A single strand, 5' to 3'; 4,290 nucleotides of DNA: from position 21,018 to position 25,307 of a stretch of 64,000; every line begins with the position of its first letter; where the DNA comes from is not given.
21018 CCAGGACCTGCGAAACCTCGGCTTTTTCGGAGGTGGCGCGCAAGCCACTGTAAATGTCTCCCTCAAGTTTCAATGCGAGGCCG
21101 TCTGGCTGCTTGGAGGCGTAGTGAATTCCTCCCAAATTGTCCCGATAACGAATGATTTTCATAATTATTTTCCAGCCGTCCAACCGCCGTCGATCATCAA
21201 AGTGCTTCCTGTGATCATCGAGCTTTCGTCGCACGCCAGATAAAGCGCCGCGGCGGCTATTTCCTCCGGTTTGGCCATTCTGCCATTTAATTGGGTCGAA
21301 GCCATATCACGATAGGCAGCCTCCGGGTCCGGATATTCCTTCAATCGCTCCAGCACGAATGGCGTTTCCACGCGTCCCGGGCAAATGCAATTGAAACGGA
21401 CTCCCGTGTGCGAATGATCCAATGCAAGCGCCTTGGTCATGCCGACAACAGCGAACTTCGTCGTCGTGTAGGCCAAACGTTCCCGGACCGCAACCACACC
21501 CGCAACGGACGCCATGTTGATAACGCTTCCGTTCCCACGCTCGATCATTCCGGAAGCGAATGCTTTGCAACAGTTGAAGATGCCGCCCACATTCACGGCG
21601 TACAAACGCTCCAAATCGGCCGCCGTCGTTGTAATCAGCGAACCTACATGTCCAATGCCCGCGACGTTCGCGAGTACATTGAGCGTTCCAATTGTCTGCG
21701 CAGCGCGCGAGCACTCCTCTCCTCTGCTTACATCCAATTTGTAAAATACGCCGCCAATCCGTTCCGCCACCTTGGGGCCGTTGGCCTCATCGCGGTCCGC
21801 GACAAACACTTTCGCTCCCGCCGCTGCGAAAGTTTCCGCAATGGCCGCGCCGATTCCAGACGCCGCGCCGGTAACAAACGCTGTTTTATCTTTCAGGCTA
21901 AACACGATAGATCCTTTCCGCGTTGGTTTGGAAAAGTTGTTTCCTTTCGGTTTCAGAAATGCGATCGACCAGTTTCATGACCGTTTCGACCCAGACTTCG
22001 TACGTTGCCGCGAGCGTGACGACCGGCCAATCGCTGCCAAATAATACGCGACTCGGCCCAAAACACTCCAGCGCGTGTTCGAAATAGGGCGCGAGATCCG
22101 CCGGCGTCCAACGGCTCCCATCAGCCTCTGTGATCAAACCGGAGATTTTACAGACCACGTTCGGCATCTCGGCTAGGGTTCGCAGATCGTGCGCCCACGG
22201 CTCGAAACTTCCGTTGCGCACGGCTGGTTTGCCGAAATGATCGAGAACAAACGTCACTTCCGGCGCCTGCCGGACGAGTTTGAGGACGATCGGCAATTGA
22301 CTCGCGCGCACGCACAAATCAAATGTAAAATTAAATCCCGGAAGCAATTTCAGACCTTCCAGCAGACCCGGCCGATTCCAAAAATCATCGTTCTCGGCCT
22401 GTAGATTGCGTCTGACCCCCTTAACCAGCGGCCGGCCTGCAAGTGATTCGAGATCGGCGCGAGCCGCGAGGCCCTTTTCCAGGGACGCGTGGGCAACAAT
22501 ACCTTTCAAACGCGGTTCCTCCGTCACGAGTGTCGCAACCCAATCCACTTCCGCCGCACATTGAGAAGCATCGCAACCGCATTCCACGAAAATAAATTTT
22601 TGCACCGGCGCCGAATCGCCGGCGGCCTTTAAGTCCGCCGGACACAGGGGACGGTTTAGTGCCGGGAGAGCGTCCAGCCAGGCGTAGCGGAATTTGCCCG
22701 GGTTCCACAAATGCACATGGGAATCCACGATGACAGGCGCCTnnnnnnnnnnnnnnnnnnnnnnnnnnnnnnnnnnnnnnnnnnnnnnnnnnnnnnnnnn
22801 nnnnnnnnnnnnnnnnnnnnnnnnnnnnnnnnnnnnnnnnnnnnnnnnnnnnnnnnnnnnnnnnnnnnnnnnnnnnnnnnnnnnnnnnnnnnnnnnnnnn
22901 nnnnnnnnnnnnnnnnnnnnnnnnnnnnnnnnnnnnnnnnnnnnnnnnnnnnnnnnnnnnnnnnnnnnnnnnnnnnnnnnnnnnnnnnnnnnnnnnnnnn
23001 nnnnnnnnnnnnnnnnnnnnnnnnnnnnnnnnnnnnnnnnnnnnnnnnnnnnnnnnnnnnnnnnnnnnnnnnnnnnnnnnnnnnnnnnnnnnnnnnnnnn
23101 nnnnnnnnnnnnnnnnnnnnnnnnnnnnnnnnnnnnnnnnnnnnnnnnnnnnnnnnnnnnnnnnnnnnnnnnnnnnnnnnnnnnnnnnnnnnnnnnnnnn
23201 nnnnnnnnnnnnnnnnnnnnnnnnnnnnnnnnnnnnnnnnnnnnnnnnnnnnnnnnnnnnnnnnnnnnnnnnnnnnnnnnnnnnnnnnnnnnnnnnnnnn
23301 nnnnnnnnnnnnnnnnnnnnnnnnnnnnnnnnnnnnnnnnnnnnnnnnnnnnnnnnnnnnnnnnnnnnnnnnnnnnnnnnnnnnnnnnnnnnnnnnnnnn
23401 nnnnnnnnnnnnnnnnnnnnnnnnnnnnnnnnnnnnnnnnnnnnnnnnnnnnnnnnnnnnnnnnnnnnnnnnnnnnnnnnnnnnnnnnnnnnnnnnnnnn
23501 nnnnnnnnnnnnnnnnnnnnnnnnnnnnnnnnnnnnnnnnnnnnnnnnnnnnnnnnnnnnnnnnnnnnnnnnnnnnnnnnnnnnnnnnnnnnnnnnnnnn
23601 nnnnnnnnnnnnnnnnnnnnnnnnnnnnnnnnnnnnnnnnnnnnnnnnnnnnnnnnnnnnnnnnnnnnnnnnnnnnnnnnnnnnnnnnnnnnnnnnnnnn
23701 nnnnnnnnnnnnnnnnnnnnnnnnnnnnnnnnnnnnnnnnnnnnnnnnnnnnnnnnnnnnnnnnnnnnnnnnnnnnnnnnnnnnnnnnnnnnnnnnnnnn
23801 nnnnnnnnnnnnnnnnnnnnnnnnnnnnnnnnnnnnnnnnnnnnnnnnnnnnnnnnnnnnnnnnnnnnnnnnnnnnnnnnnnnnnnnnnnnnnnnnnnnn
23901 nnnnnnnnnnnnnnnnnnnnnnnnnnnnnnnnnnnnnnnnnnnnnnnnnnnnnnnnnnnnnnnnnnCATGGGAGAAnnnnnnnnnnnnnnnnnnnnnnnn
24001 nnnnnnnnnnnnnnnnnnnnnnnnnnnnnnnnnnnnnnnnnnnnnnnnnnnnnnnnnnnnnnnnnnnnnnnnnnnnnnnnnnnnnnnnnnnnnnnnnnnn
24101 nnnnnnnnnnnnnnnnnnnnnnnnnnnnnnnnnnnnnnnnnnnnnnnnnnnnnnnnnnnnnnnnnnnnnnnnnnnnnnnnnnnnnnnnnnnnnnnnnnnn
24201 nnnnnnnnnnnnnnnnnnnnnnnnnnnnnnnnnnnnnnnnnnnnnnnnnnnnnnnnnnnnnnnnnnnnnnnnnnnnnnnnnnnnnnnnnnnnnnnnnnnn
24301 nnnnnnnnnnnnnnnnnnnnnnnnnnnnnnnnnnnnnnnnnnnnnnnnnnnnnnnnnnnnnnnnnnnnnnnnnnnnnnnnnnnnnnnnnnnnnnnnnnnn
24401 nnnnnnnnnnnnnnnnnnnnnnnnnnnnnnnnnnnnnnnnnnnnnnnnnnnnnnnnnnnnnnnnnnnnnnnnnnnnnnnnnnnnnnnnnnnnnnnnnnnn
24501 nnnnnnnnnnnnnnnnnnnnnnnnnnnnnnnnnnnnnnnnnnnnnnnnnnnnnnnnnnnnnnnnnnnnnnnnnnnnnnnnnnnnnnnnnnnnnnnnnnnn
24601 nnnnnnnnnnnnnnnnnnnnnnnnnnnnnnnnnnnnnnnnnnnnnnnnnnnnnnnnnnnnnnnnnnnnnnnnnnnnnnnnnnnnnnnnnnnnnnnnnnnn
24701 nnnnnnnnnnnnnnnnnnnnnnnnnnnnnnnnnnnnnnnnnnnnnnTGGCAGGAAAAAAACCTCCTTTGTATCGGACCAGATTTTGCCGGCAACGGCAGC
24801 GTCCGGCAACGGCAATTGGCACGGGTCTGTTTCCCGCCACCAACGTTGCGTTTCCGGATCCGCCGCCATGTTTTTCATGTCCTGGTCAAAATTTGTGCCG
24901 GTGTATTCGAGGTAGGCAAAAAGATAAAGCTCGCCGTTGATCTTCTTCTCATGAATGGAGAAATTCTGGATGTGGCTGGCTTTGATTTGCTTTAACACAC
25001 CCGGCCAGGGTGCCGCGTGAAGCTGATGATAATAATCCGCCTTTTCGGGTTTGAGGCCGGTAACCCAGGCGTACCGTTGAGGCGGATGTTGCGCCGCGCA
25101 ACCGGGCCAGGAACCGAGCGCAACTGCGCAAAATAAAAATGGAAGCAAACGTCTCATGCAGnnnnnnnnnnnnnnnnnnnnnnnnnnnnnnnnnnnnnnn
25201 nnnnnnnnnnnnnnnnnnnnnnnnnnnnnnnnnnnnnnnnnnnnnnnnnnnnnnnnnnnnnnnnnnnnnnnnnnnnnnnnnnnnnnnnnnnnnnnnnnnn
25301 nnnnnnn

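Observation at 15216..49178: tRNA-Thr gene, adjacent integrase relic and a 23/25-nt direct repeat of the tRNA 3' end 34 kb away: a fossil genomic island carrying the fucose, urease and urea-transport operons?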

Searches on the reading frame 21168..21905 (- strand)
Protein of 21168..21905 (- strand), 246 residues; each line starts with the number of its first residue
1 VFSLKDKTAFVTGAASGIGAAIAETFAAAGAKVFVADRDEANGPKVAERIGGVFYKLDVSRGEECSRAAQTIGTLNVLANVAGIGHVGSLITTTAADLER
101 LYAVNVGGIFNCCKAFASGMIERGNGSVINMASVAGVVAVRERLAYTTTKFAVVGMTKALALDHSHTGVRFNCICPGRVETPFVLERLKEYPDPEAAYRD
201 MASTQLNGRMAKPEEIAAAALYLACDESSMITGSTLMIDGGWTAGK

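Call 11: search_protein_families(library=pfam, proteins=[window:21168-21905:-])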
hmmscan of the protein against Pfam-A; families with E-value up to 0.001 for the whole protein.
window:21168-21905:- (246 aa): 5 families
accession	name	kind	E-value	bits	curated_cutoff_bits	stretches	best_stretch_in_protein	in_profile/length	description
PF13561.12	adh_short_C2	-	8.4e-55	186.3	27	1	13-243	1-236/236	Enoyl-(Acyl carrier protein) reductase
PF00106.31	adh_short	-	3.4e-48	164.1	26.6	1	7-186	1-189/195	short chain dehydrogenase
PF01370.27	Epimerase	-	3.6e-06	27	20.9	1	10-118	2-104/240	NAD dependent epimerase/dehydratase family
PF08659.16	KR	-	9e-06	26.2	22.6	1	9-149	3-152/180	KR domain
PF23441.1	SDR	-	0.00062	19.7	27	0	152-241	169-254/258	SDR-like rossmann domain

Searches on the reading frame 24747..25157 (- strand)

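Call 11: search_protein_families(library=pfam, proteins=[window:24747-25157:-])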
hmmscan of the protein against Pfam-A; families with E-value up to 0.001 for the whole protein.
window:24747-25157:- (137 aa): 1 family
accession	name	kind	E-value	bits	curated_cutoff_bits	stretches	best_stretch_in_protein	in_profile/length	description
PF05336.19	rhaM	-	7e-24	84.5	23.4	1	28-135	1-104/105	L-rhamnose mutarotase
